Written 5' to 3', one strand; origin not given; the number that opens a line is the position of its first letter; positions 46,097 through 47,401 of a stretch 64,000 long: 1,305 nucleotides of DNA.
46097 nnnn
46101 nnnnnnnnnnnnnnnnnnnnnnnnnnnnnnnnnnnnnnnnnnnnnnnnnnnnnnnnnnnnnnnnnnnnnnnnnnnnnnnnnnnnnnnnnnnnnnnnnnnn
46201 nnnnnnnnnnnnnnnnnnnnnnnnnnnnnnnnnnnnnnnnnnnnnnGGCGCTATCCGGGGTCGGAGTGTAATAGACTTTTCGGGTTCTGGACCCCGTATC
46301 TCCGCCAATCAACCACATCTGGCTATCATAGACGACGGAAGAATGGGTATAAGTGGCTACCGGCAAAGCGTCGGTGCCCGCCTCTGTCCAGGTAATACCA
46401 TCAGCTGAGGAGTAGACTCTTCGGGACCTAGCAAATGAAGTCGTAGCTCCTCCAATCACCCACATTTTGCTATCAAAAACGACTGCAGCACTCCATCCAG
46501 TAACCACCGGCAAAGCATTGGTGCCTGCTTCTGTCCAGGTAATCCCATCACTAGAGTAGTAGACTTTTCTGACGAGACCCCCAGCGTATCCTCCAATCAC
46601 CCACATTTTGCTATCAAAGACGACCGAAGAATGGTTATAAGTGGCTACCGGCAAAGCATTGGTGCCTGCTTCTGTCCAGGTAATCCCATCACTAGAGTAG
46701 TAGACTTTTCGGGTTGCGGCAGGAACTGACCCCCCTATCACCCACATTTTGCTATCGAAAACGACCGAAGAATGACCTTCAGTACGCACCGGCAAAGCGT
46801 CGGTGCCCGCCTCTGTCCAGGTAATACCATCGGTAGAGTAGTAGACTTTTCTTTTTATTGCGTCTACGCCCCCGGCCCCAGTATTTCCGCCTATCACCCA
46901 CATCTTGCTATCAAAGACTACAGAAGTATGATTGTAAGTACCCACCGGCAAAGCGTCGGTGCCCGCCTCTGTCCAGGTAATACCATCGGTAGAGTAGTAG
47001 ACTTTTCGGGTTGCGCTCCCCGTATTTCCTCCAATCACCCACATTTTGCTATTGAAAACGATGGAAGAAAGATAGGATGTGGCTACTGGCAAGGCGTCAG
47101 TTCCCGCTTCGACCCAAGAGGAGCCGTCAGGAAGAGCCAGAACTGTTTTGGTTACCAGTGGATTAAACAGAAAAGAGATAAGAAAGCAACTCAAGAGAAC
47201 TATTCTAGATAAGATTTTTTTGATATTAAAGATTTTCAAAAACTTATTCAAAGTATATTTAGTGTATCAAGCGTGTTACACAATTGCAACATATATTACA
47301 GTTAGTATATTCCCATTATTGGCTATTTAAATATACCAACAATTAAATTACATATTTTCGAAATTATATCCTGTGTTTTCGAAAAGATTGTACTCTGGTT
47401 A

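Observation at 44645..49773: Two adjacent giant paralogous surface proteins with different beta-propellers and near-identical intragenic DNA repeats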

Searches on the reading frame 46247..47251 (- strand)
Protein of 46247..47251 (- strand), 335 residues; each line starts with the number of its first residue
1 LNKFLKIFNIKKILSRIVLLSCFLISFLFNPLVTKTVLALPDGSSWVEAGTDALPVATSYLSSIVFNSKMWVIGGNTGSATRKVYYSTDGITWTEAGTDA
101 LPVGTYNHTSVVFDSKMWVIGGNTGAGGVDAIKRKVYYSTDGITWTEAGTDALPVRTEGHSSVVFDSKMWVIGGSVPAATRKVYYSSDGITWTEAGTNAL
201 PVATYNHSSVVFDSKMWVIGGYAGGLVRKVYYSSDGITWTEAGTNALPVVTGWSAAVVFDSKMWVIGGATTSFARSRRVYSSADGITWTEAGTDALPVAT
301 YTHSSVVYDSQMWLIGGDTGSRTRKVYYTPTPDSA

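Call 19: find_homologous_proteins(query=window:46247-47251:-)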
Query window:46247-47251:- (335 aa): 1774 proteins with E <= 0.001 among 8000 candidates; the best 120 are listed.
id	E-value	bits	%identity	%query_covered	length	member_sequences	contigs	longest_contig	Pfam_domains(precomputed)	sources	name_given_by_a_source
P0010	1.1e-128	447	55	90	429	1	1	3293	PF24996.1,PF00754.32,PF07646.22,PF13964.13,PF24681.2,PF13415.13,PF25852.1,PF24981.2,PF01344.32,PF25210.2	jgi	jgi:hypothetical protein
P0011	9.3e-111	388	57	92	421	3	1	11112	PF00754.32,PF13964.13,PF24681.2,PF13854.13,PF13415.13,PF25852.1,PF24981.2,PF01344.32,PF25210.2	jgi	jgi:hypothetical protein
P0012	8.8e-101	355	58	89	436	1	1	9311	PF13964.13,PF24681.2,PF13415.13,PF25852.1,PF24981.2,PF01344.32,PF25210.2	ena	-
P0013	1.8e-100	354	42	83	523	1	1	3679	PF07646.22,PF13418.13,PF24681.2,PF13854.13,PF13415.13,PF25852.1,PF24981.2,PF01344.32,PF25210.2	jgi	-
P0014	1.0e-98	349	47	79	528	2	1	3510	PF07646.22,PF16410.11,PF24681.2,PF13854.13,PF13415.13,PF25852.1,PF24981.2,PF01344.32,PF25210.2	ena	-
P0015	1.2e-98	348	53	90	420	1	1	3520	PF00754.32,PF13964.13,PF24681.2,PF13415.13,PF25852.1,PF24981.2,PF01344.32,PF25210.2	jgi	jgi:hypothetical protein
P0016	1.6e-97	345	59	88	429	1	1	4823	PF13964.13,PF24681.2,PF13854.13,PF13415.13,PF25852.1,PF24981.2,PF01344.32,PF25210.2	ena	-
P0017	7.8e-97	343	49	77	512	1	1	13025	PF07646.22,PF24681.2,PF13854.13,PF13415.13,PF25852.1,PF24981.2,PF01344.32,PF25210.2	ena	-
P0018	2.0e-94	335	58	88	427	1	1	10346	PF00754.32,PF07646.22,PF13964.13,PF24681.2,PF09322.17,PF13415.13,PF25852.1,PF24981.2,PF01344.32,PF25210.2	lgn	-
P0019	1.8e-88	315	50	85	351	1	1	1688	PF24996.1,PF13964.13,PF24681.2,PF13415.13,PF25852.1,PF24981.2,PF01344.32,PF25210.2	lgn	-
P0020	5.1e-88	314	54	90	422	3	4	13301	PF24996.1,PF13418.13,PF13964.13,PF24681.2,PF13854.13,PF13415.13,PF25852.1,PF24981.2,PF01344.32,PF25210.2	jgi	jgi:hypothetical protein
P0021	1.3e-86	309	52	90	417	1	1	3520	PF24996.1,PF13964.13,PF24681.2,PF13854.13,PF13415.13,PF25852.1,PF24981.2,PF01344.32,PF25210.2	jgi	jgi:hypothetical protein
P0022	3.0e-84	301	46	79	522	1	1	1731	PF07646.22,PF13418.13,PF24681.2,PF13854.13,PF13415.13,PF25852.1,PF24981.2,PF01344.32,PF25210.2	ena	-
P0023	8.4e-83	296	35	88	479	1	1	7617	PF07646.22,PF24681.2,PF13415.13,PF25852.1,PF24981.2,PF01344.32,PF25210.2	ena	-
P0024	2.2e-82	295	54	80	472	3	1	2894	PF24996.1,PF24681.2,PF13415.13,PF25852.1,PF24981.2,PF01344.32,PF25210.2,PF00041.28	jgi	-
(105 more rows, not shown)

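Call 26: search_protein_families(library=phrogs, proteins=[P0011, P0012, P0018], max_evalue=0.001)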
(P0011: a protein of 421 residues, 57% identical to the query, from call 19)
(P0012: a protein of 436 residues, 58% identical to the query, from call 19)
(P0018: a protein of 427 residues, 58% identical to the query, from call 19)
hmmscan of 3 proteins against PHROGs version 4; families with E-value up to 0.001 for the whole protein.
P0011 (421 aa): 1 family
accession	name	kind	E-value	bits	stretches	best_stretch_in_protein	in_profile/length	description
phrog_12615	-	unknown function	4.3e-15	56.7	1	218-302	68-155/290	-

P0012 (436 aa): 3 families
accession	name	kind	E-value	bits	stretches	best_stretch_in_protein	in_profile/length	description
phrog_12615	-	unknown function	2.4e-14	54.2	2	194-314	79-200/290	-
phrog_16120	-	head and packaging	5.3e-14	53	2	46-267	283-506/511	virion structural protein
phrog_20556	-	tail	1.2e-06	28.9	1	343-435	299-394/528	baseplate protein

P0018 (427 aa): 3 families
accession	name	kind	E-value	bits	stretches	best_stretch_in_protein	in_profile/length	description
phrog_12615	-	unknown function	5.2e-12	46.6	2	55-186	43-173/290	-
phrog_16120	-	head and packaging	7.4e-10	39.3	1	53-283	242-476/511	virion structural protein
phrog_20556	-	tail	9.3e-06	25.9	1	360-426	328-394/528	baseplate protein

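Call 27: find_encoding_contigs(protein=P0011, flank=10000, max_places=3)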
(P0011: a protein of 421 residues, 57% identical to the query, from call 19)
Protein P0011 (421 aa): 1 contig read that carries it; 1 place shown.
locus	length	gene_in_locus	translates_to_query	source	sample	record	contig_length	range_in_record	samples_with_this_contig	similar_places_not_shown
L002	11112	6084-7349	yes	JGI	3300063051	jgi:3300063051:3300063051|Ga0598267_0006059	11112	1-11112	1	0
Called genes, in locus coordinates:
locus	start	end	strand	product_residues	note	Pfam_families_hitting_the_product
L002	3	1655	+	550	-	?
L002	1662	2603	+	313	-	PF01541:GIY-YIG, PF07460:NUMOD3 (faint)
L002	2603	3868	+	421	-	-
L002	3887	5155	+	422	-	PF13415:Beta-prop_FBX42, PF24681:Kelch_KLHDC2_KLHL20_DRC7, PF13415:Beta-prop_FBX42, PF24981:Beta-prop_ATRN-LZTR1, PF25852:DUF6242_C, PF24681:Kelch_KLHDC2_KLHL20_DRC7, PF25852:DUF6242_C, PF13415:Beta-prop_FBX42, +7 more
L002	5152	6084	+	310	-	PF01541:GIY-YIG (weak), PF07460:NUMOD3 (faint)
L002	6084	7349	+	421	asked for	PF13415:Beta-prop_FBX42 (weak), PF25852:DUF6242_C (weak), PF24681:Kelch_KLHDC2_KLHL20_DRC7, PF13415:Beta-prop_FBX42, PF24981:Beta-prop_ATRN-LZTR1 (weak), PF25852:DUF6242_C (weak), PF24681:Kelch_KLHDC2_KLHL20_DRC7, PF13415:Beta-prop_FBX42 (weak), +6 more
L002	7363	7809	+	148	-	-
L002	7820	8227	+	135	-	-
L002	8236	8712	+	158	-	-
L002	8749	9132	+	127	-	-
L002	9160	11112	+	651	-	?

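Call 43: find_related_loci(query=window:46247-47131:-, collection=viral_contigs, flank=8000)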
Query window:46247-47131:- (295 aa) in viral_contigs; peptide patterns used: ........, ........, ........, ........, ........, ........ (x = any residue, [..] = any of these).
1 stretches matched a pattern; 1 encode a relative of the query (tblastn E <= 1e-3); 1 distinct loci.
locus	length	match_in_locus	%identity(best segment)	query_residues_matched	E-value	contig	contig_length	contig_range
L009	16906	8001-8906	44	2-289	3e-56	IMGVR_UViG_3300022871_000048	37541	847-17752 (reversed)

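Call 47: search_protein_families(library=phrogs, proteins=[L002:15-1655:+, L002:1662-2603:+, L002:2603-3868:+, L002:7363-7809:+, L002:7820-8227:+, L002:8236-8712:+, L002:8749-9132:+, L002:9160-11112:+], max_evalue=0.001)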
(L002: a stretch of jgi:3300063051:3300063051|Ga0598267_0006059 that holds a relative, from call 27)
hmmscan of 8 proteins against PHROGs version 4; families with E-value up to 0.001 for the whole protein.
L002:15-1655:+ (546 aa): 0 families

L002:1662-2603:+ (313 aa): 6 families
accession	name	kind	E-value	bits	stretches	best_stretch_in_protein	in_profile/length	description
phrog_314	-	DNA, RNA and nucleotide metabolism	6.9e-34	118.7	2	19-199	189-360/574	homing endonuclease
phrog_32884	-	unknown function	7.1e-09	37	0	236-280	16-60/71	-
phrog_655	-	DNA, RNA and nucleotide metabolism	7.3e-09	37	0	138-214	119-174/343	homing endonuclease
phrog_7168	-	DNA, RNA and nucleotide metabolism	9.1e-06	26.3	1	20-148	13-150/284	homing endonuclease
phrog_34066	-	unknown function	0.00014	22.9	0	164-186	90-112/143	-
phrog_24910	-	unknown function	0.00086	20.1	0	127-199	38-110/169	-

L002:2603-3868:+ (421 aa): 4 families
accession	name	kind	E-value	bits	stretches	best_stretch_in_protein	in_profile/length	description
phrog_12615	-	unknown function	8.4e-13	49.1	0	125-215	67-161/290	-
phrog_16120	-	head and packaging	1.4e-08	35.1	1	142-330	286-480/511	virion structural protein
phrog_18419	-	unknown function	0.00024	21.9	0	251-285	40-74/96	-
phrog_15419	-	unknown function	0.00025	21.8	0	280-301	12-33/56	-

L002:7363-7809:+ (148 aa): 0 families

L002:7820-8227:+ (135 aa): 0 families

L002:8236-8712:+ (158 aa): 0 families

L002:8749-9132:+ (127 aa): 0 families

L002:9160-11112:+ (651 aa): 0 families

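Call 77: search_dna_similar(query=P0011, collection=phages, mode=protein, max_rows=12)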
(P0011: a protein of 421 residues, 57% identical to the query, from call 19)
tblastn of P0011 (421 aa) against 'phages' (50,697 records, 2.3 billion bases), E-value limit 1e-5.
Records with a match: 9; places in all: 10; records where one place covers at least 80% of the query: 0.
Best place of each record, by identity: <60% 9.
By first word of the organism name: Pseudomonas 7; Bacillus 1; Paenibacillus 1.
By host as written in the record: Pseudomonas aeruginosa 3; - 3; Bacillus sp 1; Paenibacillus larvae subsp. larvae strain Eric_V 1; Pseudomonas aeruginosa BWKH36 1.
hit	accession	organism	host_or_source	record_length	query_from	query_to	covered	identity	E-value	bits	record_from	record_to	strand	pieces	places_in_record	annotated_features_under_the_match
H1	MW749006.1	Bacillus phage vB_BspM_AgentSmith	Bacillus sp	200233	40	317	66%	25.5%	8e-6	54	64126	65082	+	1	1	putative tail fiber protein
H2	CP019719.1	Paenibacillus phage phiERICV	Paenibacillus larvae subsp. larvae ...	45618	86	314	54%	30.2%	3e-6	56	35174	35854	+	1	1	phage structural protein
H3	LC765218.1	Pseudomonas phage BRkr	Pseudomonas aeruginosa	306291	37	264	54%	29.5%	2e-6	57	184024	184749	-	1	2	hypothetical protein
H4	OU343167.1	Pseudomonas phage vB_PaeM_phiLBG22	-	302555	60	304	58%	26.6%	9e-7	57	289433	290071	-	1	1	record has no annotation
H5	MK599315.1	Pseudomonas phage PA1C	Pseudomonas aeruginosa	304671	60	304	58%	26.6%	9e-7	57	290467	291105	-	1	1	virion structural protein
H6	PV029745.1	Pseudomonas phage phiHQ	Pseudomonas aeruginosa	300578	62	304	58%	26.3%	2e-6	56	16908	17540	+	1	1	hypothetical protein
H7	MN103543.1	Pseudomonas phage vB_PaeM_PS119XW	-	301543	62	304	58%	26.3%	2e-6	56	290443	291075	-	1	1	hypothetical protein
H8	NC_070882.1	Pseudomonas phage vB_PaeM_PS119XW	-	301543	62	304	58%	26.3%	2e-6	56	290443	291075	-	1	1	hypothetical protein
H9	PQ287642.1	Pseudomonas phage HHBS36_1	Pseudomonas aeruginosa BWKH36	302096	62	304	58%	26.3%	2e-6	56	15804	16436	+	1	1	hypothetical protein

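Call 78: search_dna_similar(query=window:46247-47131:-, collection=phages, mode=protein, max_rows=12)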
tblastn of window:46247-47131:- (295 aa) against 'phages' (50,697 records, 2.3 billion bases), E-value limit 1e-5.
Records with a match: 5; places in all: 5; records where one place covers at least 80% of the query: 1.
Best place of each record, by identity: <60% 5.
By first word of the organism name: Synechococcus 2; Pseudomonas 2; Paenibacillus 1.
By host as written in the record: Synechoccus sp. 2; Pseudomonas fluorescens SBW25 2; Paenibacillus larvae subsp. larvae strain Eric_V 1.
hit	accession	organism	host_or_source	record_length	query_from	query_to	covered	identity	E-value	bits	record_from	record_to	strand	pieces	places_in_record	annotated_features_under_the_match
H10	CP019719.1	Paenibacillus phage phiERICV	Paenibacillus larvae subsp. larvae ...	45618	13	277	90%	29.5%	4e-11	69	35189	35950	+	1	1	phage structural protein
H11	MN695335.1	Synechococcus phage B23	Synechoccus sp.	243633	41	275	80%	29.9%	1e-6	56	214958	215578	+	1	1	hypothetical protein (x2)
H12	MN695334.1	Synechococcus phage B3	Synechoccus sp.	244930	41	275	80%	29.9%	1e-6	56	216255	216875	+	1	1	hypothetical protein (x2)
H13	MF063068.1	Pseudomonas phage Noxifer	Pseudomonas fluorescens SBW25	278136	151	290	47%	31.2%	2e-6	55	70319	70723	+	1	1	virion structural protein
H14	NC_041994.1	Pseudomonas phage Noxifer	Pseudomonas fluorescens SBW25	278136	151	290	47%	31.2%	2e-6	55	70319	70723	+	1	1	virion structural protein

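Call 85: search_protein_families(library=phrogs, proteins=[L009:548-1987:+, L009:2902-3852:+, L009:5131-6342:+, L009:6342-7334:+, L009:7347-9287:+, L009:9265-11130:+, L009:12010-13257:+], max_evalue=0.0001)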
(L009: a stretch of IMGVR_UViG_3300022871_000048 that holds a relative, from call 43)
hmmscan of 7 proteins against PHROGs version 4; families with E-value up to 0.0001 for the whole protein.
L009:548-1987:+ (479 aa): 12 families
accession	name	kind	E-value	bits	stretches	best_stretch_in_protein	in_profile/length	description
phrog_9959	-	tail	1.3e-47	163.2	1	25-248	45-266/1708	tail length tape measure protein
phrog_12798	-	tail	4e-18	66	1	28-349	38-360/1031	tail length tape measure protein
phrog_1686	-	tail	1.2e-13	50.9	1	63-224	139-306/1224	tail length tape measure protein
phrog_973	-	tail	2e-09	36.9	1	40-258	112-346/1465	tail length tape measure protein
phrog_16277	-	tail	2.3e-09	35.9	1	41-226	227-406/1851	tail length tape measure protein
phrog_29251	-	tail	2.9e-09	37.2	1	1-235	1-227/560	tail length tape measure protein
phrog_1942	-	tail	1.2e-07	31.6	1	62-226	163-322/1178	tail length tape measure protein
phrog_16692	-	unknown function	2.2e-07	30.7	1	31-129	151-257/1107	-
phrog_991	-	tail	9.7e-07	27.7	1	26-323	260-662/1966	tail length tape measure protein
phrog_167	-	tail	8.3e-06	24.8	1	24-305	327-619/1555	tail length tape measure protein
phrog_16017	-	unknown function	8.4e-06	24.9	1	44-187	244-388/1234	-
phrog_4928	-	unknown function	8.8e-05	22.1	0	31-144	86-200/834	-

L009:2902-3852:+ (316 aa): 1 family
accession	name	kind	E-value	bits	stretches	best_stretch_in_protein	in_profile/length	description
phrog_196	-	tail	2.6e-23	83.4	1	1-311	82-358/536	baseplate hub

L009:5131-6342:+ (403 aa): 1 family
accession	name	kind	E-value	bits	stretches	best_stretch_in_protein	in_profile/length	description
phrog_6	-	tail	2e-26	93.8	1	2-401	62-406/548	baseplate wedge subunit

L009:6342-7334:+ (330 aa): 0 families

L009:7347-9287:+ (646 aa): 1 family
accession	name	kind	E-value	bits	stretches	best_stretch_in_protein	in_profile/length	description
phrog_5417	-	unknown function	3.4e-07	31.2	1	536-627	56-139/156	-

L009:9265-11130:+ (621 aa): 4 families
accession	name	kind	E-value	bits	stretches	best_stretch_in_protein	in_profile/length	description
phrog_4219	-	DNA, RNA and nucleotide metabolism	8.8e-37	127.8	3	241-385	635-783/867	regulator of chromosome condensation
phrog_16766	-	DNA, RNA and nucleotide metabolism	2.4e-33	116.7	3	300-441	192-330/763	regulator of chromosome condensation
phrog_7220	-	DNA, RNA and nucleotide metabolism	1.5e-24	86.9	2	262-491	49-262/1734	regulator of chromosome condensation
phrog_20500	-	tail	4.5e-08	32.2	0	395-509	1121-1232/1365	tail protein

L009:12010-13257:+ (415 aa): 1 family
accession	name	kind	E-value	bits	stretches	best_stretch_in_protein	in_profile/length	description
phrog_16653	-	other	1.5e-06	28.2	1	69-118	73-125/482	hydrolase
